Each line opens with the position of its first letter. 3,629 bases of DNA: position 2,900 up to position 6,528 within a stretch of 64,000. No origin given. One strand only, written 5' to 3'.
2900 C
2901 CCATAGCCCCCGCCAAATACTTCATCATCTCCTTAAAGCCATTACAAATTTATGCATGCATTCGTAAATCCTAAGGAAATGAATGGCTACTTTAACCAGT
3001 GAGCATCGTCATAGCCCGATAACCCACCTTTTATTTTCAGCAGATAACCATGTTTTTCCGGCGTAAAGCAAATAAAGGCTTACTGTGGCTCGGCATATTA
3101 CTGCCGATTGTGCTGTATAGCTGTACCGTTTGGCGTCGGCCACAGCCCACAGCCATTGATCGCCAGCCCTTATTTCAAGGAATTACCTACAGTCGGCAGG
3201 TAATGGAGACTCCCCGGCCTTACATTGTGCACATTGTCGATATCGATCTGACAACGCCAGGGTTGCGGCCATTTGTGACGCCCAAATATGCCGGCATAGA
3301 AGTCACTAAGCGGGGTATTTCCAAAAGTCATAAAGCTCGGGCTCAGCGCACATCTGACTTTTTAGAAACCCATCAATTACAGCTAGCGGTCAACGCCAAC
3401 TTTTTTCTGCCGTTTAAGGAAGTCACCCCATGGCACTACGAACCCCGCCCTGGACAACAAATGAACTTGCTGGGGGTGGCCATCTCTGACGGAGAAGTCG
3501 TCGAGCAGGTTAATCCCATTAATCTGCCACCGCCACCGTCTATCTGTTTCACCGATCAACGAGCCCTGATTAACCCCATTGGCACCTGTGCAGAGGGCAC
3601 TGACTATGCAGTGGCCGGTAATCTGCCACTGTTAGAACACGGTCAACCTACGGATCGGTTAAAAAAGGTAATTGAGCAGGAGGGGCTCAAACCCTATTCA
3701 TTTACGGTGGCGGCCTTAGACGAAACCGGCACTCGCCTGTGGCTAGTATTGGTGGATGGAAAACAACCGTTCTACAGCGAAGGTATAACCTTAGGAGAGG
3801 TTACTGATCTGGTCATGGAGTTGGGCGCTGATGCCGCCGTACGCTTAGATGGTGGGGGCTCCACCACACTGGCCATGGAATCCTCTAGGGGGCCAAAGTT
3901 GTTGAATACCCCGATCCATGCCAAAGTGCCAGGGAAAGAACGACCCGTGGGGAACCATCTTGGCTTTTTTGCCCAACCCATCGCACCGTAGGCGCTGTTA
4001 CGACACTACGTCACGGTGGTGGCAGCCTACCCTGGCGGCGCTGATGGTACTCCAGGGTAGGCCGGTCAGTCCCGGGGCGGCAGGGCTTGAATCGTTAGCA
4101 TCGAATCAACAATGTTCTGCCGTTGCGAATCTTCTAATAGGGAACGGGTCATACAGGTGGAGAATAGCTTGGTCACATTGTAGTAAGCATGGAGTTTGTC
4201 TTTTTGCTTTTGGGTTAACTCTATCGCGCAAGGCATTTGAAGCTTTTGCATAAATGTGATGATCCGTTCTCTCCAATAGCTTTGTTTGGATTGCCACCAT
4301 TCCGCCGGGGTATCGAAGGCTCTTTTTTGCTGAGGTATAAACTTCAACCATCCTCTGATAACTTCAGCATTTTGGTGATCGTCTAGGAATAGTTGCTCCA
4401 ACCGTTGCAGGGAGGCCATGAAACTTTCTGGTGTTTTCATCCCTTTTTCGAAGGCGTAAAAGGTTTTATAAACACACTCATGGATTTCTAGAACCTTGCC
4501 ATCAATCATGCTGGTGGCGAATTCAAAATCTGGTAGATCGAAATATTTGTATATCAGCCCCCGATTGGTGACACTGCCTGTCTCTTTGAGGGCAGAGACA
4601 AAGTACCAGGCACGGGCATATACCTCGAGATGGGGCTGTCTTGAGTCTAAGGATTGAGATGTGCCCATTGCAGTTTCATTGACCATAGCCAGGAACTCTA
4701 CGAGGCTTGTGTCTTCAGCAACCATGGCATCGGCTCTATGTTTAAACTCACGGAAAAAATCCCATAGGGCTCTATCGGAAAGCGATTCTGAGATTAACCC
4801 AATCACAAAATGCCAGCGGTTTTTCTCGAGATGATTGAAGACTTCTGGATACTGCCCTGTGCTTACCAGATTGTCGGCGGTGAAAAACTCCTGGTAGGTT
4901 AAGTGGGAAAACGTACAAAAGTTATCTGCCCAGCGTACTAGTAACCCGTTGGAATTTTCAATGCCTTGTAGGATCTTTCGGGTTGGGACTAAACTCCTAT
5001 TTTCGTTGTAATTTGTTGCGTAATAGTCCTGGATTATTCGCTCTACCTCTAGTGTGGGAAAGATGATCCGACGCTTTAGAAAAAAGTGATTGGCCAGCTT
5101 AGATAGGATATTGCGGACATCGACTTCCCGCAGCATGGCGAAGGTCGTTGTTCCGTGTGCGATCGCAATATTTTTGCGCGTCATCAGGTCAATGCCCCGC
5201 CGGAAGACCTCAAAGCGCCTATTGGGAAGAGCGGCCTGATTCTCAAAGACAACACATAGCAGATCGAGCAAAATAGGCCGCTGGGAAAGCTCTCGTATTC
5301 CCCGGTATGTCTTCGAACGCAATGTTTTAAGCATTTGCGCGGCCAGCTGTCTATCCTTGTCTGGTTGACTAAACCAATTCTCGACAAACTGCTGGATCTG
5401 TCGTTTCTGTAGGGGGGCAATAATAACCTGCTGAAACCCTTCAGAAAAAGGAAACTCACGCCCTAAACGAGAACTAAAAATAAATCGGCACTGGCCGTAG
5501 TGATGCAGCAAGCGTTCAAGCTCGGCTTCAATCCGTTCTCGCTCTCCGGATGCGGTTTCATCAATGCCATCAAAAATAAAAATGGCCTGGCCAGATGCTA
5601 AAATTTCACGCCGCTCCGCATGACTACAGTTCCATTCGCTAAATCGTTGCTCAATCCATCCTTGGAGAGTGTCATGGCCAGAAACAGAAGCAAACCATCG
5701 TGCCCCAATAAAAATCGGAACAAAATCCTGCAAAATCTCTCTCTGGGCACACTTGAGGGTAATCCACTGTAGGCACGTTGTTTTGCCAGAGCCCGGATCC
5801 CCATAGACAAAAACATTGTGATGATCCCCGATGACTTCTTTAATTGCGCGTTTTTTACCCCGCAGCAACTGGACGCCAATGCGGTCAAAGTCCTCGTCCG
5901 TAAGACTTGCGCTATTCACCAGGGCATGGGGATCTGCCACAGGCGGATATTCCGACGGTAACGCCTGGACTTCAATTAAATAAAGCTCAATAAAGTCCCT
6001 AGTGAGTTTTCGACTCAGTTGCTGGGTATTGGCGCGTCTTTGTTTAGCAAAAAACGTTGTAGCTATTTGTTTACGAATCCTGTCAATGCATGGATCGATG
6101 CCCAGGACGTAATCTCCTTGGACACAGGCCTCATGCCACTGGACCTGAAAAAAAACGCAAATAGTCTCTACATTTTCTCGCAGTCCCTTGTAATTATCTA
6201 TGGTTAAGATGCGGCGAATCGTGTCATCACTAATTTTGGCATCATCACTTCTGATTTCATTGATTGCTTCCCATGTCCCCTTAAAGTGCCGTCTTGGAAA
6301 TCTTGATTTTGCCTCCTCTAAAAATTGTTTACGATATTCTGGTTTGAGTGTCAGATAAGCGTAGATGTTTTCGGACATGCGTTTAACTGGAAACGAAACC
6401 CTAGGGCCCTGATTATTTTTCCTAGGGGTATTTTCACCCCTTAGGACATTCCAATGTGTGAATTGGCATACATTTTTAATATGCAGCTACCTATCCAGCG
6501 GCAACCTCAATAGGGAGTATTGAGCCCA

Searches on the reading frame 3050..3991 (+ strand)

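Call 90: search_protein_families(library=pfam, proteins=[window:3050-3991:+], max_evalue=0.00001)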
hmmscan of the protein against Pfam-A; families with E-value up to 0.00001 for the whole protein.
window:3050-3991:+ (313 aa): 1 family
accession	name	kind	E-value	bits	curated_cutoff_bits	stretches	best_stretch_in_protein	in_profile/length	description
PF09992.14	NAGPA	-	1e-21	78.3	25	1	111-307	4-169/169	Phosphodiester glycosidase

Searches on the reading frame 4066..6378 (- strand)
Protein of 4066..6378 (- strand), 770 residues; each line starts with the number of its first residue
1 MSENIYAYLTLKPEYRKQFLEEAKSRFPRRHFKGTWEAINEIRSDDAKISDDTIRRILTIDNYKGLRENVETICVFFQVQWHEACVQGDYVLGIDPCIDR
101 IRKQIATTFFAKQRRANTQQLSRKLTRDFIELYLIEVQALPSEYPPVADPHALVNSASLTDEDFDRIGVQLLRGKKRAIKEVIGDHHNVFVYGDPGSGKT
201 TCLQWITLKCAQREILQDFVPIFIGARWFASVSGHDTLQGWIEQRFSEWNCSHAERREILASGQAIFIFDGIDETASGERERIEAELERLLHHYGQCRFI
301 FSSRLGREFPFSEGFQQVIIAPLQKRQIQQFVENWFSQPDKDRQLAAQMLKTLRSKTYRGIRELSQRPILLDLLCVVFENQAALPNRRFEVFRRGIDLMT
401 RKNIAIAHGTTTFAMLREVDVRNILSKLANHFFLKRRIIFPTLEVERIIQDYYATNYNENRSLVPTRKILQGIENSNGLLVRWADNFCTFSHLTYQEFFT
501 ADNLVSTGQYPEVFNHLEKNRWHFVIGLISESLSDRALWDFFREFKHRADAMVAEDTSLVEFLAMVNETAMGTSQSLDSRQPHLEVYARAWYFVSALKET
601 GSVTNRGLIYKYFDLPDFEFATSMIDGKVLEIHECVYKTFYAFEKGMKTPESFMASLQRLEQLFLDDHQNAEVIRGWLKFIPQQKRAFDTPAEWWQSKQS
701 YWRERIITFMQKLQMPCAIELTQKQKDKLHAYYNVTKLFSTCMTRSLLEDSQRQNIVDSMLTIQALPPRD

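Call 22: search_protein_families(library=pfam, proteins=[window:4066-6378:-], max_evalue=0.00001)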
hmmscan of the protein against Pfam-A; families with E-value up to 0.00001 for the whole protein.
window:4066-6378:- (770 aa): 2 families
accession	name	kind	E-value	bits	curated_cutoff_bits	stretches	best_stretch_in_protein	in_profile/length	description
PF05729.18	NACHT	-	7.3e-14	52.4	26.7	1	189-338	3-166/167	NACHT domain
PF22727.1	NCH2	-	8.2e-09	35.9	27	1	681-762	12-95/96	NACHT C-terminal Helical domain 2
